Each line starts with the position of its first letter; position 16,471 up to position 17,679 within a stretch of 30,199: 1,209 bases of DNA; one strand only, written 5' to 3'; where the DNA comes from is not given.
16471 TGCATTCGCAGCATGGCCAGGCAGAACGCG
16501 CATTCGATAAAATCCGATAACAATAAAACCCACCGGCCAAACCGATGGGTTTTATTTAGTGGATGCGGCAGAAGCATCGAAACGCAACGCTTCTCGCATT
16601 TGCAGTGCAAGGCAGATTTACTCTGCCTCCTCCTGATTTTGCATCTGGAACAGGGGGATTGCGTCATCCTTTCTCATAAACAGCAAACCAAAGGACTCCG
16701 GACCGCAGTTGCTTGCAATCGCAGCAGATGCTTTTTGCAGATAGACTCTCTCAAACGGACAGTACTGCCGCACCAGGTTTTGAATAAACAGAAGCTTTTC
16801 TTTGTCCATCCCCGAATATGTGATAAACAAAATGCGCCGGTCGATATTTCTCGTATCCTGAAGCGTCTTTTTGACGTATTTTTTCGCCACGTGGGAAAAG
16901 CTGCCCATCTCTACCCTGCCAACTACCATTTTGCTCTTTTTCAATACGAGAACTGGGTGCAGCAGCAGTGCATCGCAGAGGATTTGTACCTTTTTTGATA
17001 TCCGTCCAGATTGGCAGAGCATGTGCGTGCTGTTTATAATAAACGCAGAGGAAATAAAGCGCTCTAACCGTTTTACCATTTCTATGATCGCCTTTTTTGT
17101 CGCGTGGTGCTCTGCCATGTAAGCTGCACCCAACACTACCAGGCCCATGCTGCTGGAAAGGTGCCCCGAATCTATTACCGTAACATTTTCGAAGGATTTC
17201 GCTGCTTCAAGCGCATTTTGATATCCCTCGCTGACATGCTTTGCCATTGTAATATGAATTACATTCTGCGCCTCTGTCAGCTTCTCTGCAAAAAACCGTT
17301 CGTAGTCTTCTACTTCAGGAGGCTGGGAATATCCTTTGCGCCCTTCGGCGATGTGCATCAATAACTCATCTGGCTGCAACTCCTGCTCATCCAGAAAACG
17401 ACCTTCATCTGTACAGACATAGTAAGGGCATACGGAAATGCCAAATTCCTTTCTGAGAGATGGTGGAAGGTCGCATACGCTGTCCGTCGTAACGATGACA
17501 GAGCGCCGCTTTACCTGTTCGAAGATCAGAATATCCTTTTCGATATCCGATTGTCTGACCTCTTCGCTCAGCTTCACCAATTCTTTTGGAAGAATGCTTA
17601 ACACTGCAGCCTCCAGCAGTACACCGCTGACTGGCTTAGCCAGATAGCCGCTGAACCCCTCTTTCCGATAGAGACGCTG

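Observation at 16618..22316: Three-gene phosphorelay operon whose terminal member is a hybrid histidine kinase fused to a DegV fatty-acid-binding domain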

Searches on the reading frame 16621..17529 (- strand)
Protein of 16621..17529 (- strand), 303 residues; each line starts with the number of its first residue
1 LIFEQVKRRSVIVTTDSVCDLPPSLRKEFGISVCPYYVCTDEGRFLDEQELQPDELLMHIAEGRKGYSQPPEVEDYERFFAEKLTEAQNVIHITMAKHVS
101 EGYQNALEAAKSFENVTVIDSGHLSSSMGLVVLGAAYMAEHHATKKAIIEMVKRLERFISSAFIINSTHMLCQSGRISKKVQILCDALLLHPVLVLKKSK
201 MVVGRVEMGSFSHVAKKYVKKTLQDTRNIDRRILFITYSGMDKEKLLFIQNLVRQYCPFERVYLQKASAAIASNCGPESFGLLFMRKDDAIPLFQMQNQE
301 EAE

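Call 17: search_solved_structures(query=window:16621-17529:-, max_evalue=0.001, show_alignments=3)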
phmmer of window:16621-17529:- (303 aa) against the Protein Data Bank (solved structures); distinct sequences matched with E-value up to 0.001: 22.
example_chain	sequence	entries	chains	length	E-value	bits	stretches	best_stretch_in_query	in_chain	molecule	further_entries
2dt8_A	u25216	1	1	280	2.9e-27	99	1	11-282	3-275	DegV family protein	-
1pzx_A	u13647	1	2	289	3.2e-14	56.2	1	12-287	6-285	Hypothetical protein APC36103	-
4x9x_A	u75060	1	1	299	3.8e-13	52.7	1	11-221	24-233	DegV domain-containing protein MW1315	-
1vpv_A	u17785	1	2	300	1.6e-12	50.7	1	11-281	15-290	UPF0230 protein TM1468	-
1mgp_A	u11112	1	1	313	1.8e-12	50.5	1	11-281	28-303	Hypothetical protein TM841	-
7w7h_E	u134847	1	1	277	1.9e-12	50.4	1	11-283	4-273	Uncharacterized protein conserved in bacteria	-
6mh9_A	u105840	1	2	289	2.7e-10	43.3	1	11-285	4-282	Fatty Acid Kinase (Fak) B1 protein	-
6nyu_A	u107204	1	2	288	3.7e-10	42.9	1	11-285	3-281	DegV domain-containing protein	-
5woo_A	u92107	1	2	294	4.4e-10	42.6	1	10-285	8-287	EDD domain protein, DegV family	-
2g7z_A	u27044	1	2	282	4.6e-10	42.6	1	11-244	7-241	conserved hypothetical protein SPy1493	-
5uto_A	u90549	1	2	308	4.8e-10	42.5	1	10-285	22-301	EDD domain protein, DegV family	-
6alw_A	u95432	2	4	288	6.8e-10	42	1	11-285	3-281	EDD domain protein, DegV family | Fatty acid Kinase (Fak) B1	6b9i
7sg3_A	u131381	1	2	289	7.3e-10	41.9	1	11-285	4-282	Fatty Acid Kinase B1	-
3pl5_A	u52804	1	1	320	9.3e-10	41.6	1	13-243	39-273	Putative uncharacterized protein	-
6dj6_A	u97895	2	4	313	1.3e-09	41.1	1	11-244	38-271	Fatty Acid Kinase (Fak) B2 protein (SPR1019)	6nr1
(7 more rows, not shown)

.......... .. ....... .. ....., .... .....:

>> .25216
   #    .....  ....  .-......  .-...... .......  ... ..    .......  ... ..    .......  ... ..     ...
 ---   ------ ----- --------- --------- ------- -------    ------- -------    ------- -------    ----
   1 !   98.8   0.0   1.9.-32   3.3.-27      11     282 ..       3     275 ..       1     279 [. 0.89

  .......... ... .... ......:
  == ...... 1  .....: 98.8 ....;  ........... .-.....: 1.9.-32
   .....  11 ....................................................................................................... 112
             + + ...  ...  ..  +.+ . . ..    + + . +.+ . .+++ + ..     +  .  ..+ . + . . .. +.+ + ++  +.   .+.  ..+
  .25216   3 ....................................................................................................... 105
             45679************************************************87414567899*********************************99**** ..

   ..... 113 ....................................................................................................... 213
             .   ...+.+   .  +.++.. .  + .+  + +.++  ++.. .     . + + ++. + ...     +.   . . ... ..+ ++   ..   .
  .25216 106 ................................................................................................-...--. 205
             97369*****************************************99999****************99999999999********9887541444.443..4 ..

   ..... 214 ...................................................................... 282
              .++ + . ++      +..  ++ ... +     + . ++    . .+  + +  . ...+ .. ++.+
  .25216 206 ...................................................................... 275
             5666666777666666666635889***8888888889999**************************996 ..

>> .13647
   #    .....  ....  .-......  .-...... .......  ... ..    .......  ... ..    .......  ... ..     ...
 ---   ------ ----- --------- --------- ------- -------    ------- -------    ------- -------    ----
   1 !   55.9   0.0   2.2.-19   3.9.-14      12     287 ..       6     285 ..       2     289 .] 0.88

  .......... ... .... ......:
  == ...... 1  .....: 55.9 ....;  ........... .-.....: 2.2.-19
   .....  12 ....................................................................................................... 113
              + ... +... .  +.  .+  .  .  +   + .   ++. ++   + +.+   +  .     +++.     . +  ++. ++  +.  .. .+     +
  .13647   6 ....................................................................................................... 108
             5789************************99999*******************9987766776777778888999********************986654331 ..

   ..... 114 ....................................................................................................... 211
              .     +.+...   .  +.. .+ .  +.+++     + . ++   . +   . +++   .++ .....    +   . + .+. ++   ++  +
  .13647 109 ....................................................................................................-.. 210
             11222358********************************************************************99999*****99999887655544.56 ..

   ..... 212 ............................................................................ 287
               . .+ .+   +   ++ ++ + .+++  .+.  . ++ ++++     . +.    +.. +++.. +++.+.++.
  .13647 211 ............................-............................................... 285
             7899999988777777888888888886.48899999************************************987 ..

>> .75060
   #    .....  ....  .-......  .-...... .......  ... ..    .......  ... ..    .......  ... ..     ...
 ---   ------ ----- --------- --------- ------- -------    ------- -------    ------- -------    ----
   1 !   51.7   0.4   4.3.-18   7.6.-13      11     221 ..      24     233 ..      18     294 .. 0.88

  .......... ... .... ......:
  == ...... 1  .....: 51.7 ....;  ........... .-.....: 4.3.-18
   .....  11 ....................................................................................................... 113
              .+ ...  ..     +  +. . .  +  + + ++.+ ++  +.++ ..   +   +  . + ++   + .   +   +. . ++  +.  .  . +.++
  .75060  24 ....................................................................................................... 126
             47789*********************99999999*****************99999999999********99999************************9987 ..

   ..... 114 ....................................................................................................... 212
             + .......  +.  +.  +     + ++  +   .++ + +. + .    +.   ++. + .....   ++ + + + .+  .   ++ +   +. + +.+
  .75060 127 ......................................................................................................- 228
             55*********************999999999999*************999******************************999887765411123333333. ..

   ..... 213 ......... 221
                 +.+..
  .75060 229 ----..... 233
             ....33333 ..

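Call 38: find_related_loci(query=A2, collection=genome_contigs, flank=10000)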
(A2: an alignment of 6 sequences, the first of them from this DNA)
Query A2 (295 aa) in genome_contigs; peptide patterns used: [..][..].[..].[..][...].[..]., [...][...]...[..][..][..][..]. (x = any residue, [..] = any of these).
600 stretches matched a pattern (row limit reached: there are more); 549 encode a relative of the query (tblastn E <= 1e-3); the best 80 are kept; 80 distinct loci.
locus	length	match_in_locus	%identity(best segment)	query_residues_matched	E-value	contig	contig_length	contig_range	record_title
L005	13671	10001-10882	87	1-293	9e-177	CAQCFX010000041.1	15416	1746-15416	MAG TPA_asm: uncultured Oscillospiraceae bacterium isolate MGBC108876 genome assembly, contig: MGBC108876.41, whole geno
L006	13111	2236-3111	86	1-292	4e-176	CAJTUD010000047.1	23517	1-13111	MAG TPA_asm: uncultured Oscillospiraceae bacterium isolate MGBC108722 genome assembly, contig: MGBC108722.47, whole geno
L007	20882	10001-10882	85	1-293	6e-174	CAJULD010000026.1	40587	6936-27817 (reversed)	MAG TPA_asm: uncultured Oscillospiraceae bacterium isolate MGBC153020 genome assembly, contig: MGBC153020.26, whole geno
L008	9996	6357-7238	84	1-293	1e-173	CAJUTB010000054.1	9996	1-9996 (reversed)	MAG TPA_asm: uncultured Oscillibacter sp. isolate MGBC164430 genome assembly, contig: MGBC164430.54, whole genome shotgu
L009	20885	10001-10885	84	1-294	8e-172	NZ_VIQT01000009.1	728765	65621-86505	Anaerotruncus colihominis strain JM4-15 12_Assembly.final.scaffolds_scaffold2.1, whole genome shotgun sequence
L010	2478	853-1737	84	1-294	0e+0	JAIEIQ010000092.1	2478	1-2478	MAG: Oscillospiraceae bacterium isolate SC0416_S10_14 SC0416_S10_14_contig_92, whole genome shotgun sequence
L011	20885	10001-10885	82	1-294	1e-170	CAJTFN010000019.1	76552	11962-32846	Oscillospiraceae bacterium isolate C18_42_OV_BP genome assembly, contig: MGBC000153.19, whole genome shotgun sequence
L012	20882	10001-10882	83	1-293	7e-170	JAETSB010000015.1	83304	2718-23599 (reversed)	MAG: Oscillospiraceae bacterium isolate S31_Bin2 scaffold_971_2, whole genome shotgun sequence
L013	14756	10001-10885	83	1-294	4e-170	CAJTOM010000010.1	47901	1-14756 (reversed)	MAG TPA_asm: uncultured Oscillospiraceae bacterium isolate MGBC104380 genome assembly, contig: MGBC104380.10, whole geno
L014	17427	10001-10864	84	1-288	1e-169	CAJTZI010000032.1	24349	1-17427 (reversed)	MAG TPA_asm: uncultured Oscillibacter sp. isolate MGBC114113 genome assembly, contig: MGBC114113.32, whole genome shotgu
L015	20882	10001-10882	82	1-293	2e-169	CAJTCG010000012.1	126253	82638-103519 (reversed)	Oscillospiraceae bacterium isolate A57_49.OR.DSS genome assembly, contig: MGBC000069.12, whole genome shotgun sequence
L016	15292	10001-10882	82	1-293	3e-169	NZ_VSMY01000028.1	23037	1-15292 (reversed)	MAG: Oscillibacter sp. isolate SC1128_S34_bin.11 SC1128_S34_SC1128_S34_bin.11_contig_28, whole genome shotgun sequence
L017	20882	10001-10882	82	1-293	5e-169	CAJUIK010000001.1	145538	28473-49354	MAG TPA_asm: uncultured Eubacteriales bacterium isolate MGBC139400 genome assembly, contig: MGBC139400.1, whole genome s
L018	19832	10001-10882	82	1-293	9e-169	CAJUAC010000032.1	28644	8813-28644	MAG TPA_asm: uncultured Oscillospiraceae bacterium isolate MGBC119734 genome assembly, contig: MGBC119734.32, whole geno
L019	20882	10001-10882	82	1-293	1e-168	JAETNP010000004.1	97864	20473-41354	MAG: Oscillospiraceae bacterium isolate S10_Bin2 scaffold_262, whole genome shotgun sequence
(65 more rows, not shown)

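Call 41: find_homologous_proteins(query=A1, max_evalue=1e-10)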
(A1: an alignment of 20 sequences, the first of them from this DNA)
Query A1 (20 sequences) (295 aa, profile of the alignment): 288 proteins with E <= 1e-10 among 5968 candidates; the best 120 are listed.
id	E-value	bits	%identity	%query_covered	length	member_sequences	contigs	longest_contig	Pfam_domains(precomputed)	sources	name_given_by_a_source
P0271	1.1e-115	404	81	97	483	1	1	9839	PF02645.22,PF00072.31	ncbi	-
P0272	4.6e-115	402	82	99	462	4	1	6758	PF02645.22,PF00072.31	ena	-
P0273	7.0e-115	401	84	99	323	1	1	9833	PF02645.22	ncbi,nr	ncbi:MAG: DegV family EDD domain-containing protein, partial [Oscillibacter sp.]|nr:DegV family EDD 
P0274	8.8e-115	401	78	99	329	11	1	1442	PF02645.22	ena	-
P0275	1.9e-114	400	83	100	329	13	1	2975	PF02645.22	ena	-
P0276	2.0e-114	400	82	99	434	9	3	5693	PF02645.22,PF00072.31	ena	-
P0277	2.3e-114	400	79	100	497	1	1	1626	PF02645.22,PF00072.31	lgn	-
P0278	2.4e-114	400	80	97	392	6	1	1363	PF02645.22,PF00072.31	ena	-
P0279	2.8e-114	399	81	99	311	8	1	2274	PF02645.22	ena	-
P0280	7.9e-114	398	82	99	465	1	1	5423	PF02645.22,PF00072.31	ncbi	-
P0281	9.2e-114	398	87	99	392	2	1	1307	PF02645.22,PF00072.31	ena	-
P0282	1.1e-113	397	81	97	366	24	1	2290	PF02645.22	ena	-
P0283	1.4e-113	397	86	99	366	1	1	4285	PF02645.22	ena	-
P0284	1.4e-113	397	82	99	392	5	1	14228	PF02645.22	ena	-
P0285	2.7e-113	396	75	99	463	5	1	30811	PF02645.22,PF00072.31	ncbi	-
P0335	3.6e-105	369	47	95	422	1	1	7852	PF02645.22,PF00072.31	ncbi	-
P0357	2.8e-96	340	36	96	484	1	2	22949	PF02645.22,PF01627.29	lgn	-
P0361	3.3e-95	337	37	94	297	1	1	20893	PF02645.22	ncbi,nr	ncbi:MAG: DegV family EDD domain-containing protein, partial [Eubacterium sp.]|nr:DegV family EDD do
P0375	8.5e-88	312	35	94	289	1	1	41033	PF02645.22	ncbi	ncbi:MAG: DegV family protein [Oscillospiraceae bacterium]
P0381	4.2e-86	307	36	94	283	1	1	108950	PF02645.22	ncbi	-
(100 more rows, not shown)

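Call 42: find_encoding_contigs(protein=P0381, flank=7000, max_places=2)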
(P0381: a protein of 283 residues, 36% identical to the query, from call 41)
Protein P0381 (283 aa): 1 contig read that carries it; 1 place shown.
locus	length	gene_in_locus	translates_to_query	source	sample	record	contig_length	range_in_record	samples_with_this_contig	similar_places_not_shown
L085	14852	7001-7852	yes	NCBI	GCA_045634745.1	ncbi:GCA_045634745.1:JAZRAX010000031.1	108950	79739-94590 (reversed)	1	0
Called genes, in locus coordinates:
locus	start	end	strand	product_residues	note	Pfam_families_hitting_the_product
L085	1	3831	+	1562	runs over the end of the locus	PF07494:Reg_prop (faint), PF00512:HisKA, PF02518:HATPase_c, PF00072:Response_reg, PF01627:Hpt (weak)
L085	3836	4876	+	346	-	PF00072:Response_reg, PF13487:HD_5, PF01966:HD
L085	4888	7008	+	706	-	PF00512:HisKA, PF02518:HATPase_c, PF00072:Response_reg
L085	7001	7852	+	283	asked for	PF02645:DegV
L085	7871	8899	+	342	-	PF00072:Response_reg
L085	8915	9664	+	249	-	PF00072:Response_reg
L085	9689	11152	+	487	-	PF01276:OKR_DC_1, PF01053:Cys_Met_Meta_PP, PF03711:OKR_DC_1_C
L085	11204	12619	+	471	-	PF00224:PK, PF03328:HpcH_HpaI (faint), PF02887:PK_C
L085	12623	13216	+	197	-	PF00625:Guanylate_kin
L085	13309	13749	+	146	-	PF03885:DUF327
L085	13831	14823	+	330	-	PF13177:DNA_pol3_delta2, PF09115:DNApol3-delta_C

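Call 43: find_encoding_contigs(protein=P0375, flank=7000, max_places=2)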
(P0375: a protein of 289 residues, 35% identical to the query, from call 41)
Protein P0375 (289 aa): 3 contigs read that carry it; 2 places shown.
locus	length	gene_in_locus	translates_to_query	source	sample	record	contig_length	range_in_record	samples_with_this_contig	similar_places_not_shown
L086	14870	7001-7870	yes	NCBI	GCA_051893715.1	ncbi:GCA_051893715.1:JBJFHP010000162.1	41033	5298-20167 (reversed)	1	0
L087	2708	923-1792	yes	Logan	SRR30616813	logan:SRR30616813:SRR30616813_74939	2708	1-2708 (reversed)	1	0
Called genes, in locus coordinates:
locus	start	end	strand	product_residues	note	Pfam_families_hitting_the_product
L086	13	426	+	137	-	PF02036:SCP2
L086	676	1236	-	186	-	PF02581:TMP-TENI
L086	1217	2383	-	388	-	PF04055:Radical_SAM, PF06968:BATS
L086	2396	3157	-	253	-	PF05690:ThiG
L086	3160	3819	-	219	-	PF00899:ThiF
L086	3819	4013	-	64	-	PF02597:ThiS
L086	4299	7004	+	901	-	PF00512:HisKA, PF02518:HATPase_c, PF00072:Response_reg, PF01627:Hpt (weak)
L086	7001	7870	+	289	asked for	PF02645:DegV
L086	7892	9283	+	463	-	PF00072:Response_reg, PF00990:GGDEF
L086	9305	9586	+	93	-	-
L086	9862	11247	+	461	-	PF00079:Serpin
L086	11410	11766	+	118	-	PF00072:Response_reg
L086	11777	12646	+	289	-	PF10415:FumaraseC_C (faint)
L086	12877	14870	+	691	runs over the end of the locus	-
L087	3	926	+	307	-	?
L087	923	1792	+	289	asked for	PF02645:DegV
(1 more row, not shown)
